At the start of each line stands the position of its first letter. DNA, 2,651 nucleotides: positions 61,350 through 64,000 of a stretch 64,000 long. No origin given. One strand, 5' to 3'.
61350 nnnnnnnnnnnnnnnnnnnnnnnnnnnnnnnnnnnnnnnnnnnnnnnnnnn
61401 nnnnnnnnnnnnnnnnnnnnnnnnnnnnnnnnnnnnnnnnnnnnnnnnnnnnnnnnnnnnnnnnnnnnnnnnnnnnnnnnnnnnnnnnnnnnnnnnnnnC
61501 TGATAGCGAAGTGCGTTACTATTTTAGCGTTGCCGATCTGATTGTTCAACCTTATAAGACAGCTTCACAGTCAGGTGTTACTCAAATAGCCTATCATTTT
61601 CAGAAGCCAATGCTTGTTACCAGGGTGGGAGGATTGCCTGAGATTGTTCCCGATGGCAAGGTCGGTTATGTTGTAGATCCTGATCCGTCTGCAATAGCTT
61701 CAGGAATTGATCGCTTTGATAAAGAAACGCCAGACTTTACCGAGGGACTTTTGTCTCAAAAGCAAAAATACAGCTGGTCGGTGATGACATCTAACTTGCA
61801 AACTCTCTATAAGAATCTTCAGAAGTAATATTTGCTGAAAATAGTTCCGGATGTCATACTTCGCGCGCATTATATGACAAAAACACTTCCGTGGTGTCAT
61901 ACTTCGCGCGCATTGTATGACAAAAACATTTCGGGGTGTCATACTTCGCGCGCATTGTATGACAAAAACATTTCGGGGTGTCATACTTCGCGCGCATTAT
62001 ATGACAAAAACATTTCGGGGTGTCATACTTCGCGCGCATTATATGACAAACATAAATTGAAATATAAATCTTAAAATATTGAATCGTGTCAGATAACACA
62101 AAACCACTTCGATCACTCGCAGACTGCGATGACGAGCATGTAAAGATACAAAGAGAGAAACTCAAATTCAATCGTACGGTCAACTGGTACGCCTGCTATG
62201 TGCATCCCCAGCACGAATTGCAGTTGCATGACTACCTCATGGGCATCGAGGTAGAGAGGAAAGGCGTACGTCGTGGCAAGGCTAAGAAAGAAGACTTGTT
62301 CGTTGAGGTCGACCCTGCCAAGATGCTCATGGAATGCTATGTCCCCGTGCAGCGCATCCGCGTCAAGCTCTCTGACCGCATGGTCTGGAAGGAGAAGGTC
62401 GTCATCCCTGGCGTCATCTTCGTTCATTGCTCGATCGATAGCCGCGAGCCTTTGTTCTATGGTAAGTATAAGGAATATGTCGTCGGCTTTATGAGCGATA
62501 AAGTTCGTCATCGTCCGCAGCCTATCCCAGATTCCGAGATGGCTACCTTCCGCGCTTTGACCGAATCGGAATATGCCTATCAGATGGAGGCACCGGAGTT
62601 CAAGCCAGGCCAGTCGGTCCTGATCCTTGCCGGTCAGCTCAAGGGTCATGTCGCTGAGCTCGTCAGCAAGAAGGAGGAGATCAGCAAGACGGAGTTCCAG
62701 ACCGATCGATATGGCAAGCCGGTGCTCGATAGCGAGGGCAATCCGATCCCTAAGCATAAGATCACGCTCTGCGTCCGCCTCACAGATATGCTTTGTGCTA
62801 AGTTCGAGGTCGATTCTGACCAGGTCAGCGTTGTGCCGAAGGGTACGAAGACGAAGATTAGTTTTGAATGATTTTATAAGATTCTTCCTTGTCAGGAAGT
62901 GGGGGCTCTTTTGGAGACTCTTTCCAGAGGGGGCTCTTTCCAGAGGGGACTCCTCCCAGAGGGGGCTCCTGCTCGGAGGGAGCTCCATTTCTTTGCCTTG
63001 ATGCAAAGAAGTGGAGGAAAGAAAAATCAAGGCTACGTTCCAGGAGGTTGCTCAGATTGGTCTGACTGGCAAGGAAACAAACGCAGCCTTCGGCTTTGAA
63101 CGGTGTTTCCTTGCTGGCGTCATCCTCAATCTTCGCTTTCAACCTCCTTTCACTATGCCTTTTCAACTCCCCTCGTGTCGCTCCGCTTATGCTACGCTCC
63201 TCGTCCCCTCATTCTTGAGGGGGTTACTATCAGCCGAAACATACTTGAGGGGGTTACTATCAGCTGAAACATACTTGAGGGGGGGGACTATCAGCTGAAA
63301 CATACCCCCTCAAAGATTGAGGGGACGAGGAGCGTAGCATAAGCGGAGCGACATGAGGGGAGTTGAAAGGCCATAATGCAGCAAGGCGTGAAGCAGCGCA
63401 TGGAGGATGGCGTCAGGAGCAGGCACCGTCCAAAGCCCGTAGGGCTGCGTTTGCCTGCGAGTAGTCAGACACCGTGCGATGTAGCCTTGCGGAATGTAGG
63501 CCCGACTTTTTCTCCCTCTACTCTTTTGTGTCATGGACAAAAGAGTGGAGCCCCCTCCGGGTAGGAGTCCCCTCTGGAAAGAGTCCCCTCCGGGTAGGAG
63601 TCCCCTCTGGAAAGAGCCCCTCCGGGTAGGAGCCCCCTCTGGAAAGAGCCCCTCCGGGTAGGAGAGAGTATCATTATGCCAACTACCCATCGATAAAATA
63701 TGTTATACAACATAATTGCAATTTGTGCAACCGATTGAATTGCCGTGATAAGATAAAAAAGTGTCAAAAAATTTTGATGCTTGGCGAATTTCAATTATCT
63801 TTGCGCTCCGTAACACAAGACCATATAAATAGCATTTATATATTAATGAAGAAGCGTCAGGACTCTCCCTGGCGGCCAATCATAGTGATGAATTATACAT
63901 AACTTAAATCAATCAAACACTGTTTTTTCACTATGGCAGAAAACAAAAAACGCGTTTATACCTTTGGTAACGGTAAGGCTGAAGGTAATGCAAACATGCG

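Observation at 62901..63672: Head-to-head pair of diverged ~320-370-bp elements whose predicted stems co-vary: candidate structured RNA or REP/PATE-like element family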

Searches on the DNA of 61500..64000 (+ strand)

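Call 3: search_rna_families(source=window, start=61500, end=64000, threshold=evalue, max_evalue=10, show_alignments=3)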
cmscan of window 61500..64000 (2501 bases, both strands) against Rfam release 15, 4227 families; matches with E-value up to 10: 8.
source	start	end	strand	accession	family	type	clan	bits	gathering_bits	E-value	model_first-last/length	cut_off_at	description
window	63566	63651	-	RF00733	mir-296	Gene; miRNA;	-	23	66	0.12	1-79/79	no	mir-296 microRNA precursor family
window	61941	62001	+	RF03673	mir-2822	Gene; miRNA;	-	21.3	84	1.2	1-67/67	no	mir-2822 microRNA precursor family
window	62894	62993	+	RF03483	MIR319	Gene; miRNA;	-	17.7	54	3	1-92/92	no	MIR319 microRNA precursor family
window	62915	62967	+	RF00733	mir-296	Gene; miRNA;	-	16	66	10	1-79/79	no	mir-296 microRNA precursor family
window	63321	63372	+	RF01309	sR60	Gene; snRNA; snoRNA; CD-box;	CL00132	15.5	50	3.3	1-55/55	no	Small nucleolar RNA sR60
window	63556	63669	-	RF00627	P15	Gene;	-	14.5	70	6.4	1-119/119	no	Pseudomonas sRNA P15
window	63380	63491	+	RF00036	RRE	Cis-reg;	-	14.3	104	0.26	1-337/337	no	HIV Rev response element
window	63431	63564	+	RF02193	TCL6_3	Gene; lncRNA;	-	13.4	40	8.9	1-139/139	no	T-cell leukemia/lymphoma 6 conserved region 3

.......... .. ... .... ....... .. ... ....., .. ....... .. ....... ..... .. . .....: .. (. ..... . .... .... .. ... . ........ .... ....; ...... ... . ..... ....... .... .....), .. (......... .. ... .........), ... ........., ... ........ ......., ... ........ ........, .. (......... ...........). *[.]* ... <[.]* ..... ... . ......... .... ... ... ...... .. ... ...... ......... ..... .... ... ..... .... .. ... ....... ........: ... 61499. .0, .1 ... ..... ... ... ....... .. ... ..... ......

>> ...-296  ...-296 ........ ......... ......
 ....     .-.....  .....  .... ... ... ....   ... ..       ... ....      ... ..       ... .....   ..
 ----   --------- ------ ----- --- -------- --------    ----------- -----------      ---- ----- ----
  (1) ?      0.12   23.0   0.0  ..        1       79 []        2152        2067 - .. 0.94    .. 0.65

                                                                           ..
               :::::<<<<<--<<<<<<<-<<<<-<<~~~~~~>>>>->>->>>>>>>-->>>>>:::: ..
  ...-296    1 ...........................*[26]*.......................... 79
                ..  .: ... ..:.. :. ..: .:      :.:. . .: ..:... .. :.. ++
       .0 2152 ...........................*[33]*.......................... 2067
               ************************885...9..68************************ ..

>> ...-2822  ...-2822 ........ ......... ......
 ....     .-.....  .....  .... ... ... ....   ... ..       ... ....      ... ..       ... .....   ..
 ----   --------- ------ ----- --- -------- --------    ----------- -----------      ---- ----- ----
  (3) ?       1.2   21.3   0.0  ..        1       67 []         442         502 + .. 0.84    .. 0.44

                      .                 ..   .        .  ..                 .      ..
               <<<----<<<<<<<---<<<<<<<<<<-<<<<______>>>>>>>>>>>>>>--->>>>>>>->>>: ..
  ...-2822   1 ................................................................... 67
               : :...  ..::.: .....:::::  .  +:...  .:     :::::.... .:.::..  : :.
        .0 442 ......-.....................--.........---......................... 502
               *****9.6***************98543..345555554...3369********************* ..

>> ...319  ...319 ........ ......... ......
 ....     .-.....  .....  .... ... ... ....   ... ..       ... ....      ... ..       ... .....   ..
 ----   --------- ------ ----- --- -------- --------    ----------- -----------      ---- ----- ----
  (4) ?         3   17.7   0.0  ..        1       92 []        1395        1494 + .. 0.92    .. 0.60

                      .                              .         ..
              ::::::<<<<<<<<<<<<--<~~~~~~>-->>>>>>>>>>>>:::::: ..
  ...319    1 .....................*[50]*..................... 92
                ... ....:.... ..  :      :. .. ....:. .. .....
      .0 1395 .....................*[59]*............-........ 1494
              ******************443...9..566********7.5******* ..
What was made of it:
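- On Any Rfam 15 RNA family: With E <= 10 on 61500-64000, the best match is mir-296 at 23 bits against a threshold of 66 (call 3).
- No Rfam hit to HEARO or other transposon-associated RNA families, even at E <= 10 (call 3).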

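Call 11: search_dna_similar(query=window:62880-63690:+, collection=plasmids, mode=distant)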
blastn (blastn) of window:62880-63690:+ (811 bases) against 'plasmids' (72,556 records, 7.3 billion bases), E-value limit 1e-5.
No match.

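Call 58: search_dna_similar(query=window:62872-63700:+, collection=phages, mode=distant, max_evalue=0.001)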
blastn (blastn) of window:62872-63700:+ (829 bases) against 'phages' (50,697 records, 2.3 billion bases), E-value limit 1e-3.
No match.
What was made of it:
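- Tried and rejected: blastn against plasmids and phages gave no match (calls 11, 58).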

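Call 74: search_rna_families(sources=[L017, L055], threshold=evalue, max_evalue=1)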
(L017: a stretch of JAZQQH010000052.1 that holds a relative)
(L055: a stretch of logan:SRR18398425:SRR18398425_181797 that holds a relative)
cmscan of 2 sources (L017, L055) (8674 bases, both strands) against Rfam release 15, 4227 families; matches with E-value up to 1: 4.
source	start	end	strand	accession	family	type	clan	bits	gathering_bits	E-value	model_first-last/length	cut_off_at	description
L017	1150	1253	-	RF03545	Flavi_ISFV_CRE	Cis-reg;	-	33.9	41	0.014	1-89/89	no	Insect-specific Flavivirus 3' UTR cis-acting replication element (CRE)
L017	4910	5042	+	RF00557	L10_leader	Cis-reg; leader;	-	26.1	44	0.5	1-138/138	no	Ribosomal protein L10 leader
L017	2993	3075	-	RF00223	IRES_Bip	Cis-reg; IRES;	-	24.5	40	0.00041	1-263/263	no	bip internal ribosome entry site (IRES)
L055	908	971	+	RF01127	sR42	Gene; snRNA; snoRNA; CD-box;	-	18.9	38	0.55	1-63/63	no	Small nucleolar RNA sR42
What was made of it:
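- On Any Rfam 15 RNA family: L017 and L055 also give nothing (call 74).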

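Call 91: build_rna_model(alignment_id=A4)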
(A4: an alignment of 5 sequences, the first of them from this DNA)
Model R1 built from alignment A4 (5 sequences, 146 columns); structure: RNAalifold consensus.
model positions 139; base pairs 47; branch points 0; effective number of sequences 1.17; information 0.591 bits per position. Calibrated on 0.2 Mb of random sequence (short: E-values are rough).
structure used (alignment columns):
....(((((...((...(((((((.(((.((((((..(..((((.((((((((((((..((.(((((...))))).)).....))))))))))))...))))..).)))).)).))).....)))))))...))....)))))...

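Call 92: search_with_rna_model(model_id=R1, sources=[window, L017, L039, L055], filters=off, max_evalue=10, make_alignment=true)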
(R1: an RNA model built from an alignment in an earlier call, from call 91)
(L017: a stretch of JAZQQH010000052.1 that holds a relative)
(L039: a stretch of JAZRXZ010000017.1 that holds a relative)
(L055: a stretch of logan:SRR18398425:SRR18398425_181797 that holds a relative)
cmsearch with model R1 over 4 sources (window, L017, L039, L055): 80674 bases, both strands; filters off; matches with E-value up to 10: 24.
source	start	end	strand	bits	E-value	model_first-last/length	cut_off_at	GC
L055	3412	3549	+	153.6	4.5e-39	1-139/139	no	0.52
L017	1582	1717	-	146.8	3e-37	1-139/139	no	0.53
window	63027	63163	+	146.8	3.1e-37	1-139/139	no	0.5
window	63366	63505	-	120.4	4.7e-30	1-139/139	no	0.6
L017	1124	1264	+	92.8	1.4e-22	1-139/139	no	0.45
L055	3411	3549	-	29.4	2.4e-05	1-139/139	no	0.53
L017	1583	1718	+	22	0.0025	1-139/139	no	0.54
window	63027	63163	-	17.8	0.035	1-139/139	no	0.5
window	11295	11379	-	13.6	0.47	1-139/139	no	0.28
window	63204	63325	-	13.4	0.52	1-139/139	no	0.49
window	19902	19968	-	13.2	0.6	1-139/139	no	0.61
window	19902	19968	+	12.4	0.98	1-139/139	no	0.61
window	63201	63328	+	10.9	2.5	1-139/139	no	0.5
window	44731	44852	-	10.4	3.5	1-139/139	no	0.48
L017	1125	1264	-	10.2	4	1-139/139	no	0.46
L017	4913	5002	-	9.8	5.2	1-139/139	no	0.31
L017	3800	3872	+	9.1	8.1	1-139/139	no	0.56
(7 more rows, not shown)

Alignment A5: 24 matches aligned to the model, 261 columns, each read 5' to 3' on its own strand. Consensus structure (alignment columns), stored with it:
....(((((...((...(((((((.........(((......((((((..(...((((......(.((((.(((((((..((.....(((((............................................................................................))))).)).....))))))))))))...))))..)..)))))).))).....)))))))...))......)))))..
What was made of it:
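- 63029..63161 (+): L hairpin 2, 'type a': a long imperfect hairpin. The apex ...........-n-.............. is invariant and the lower stem is variable. Covariance-model hit at 63027-63163, 146.8 bits (call 92).
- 63367..63506 (-): R hairpin 2, 'type b': same architecture and apex as type a, different lower stem. Covariance-model hit at 63366-63505, 120.4 bits (call 92).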
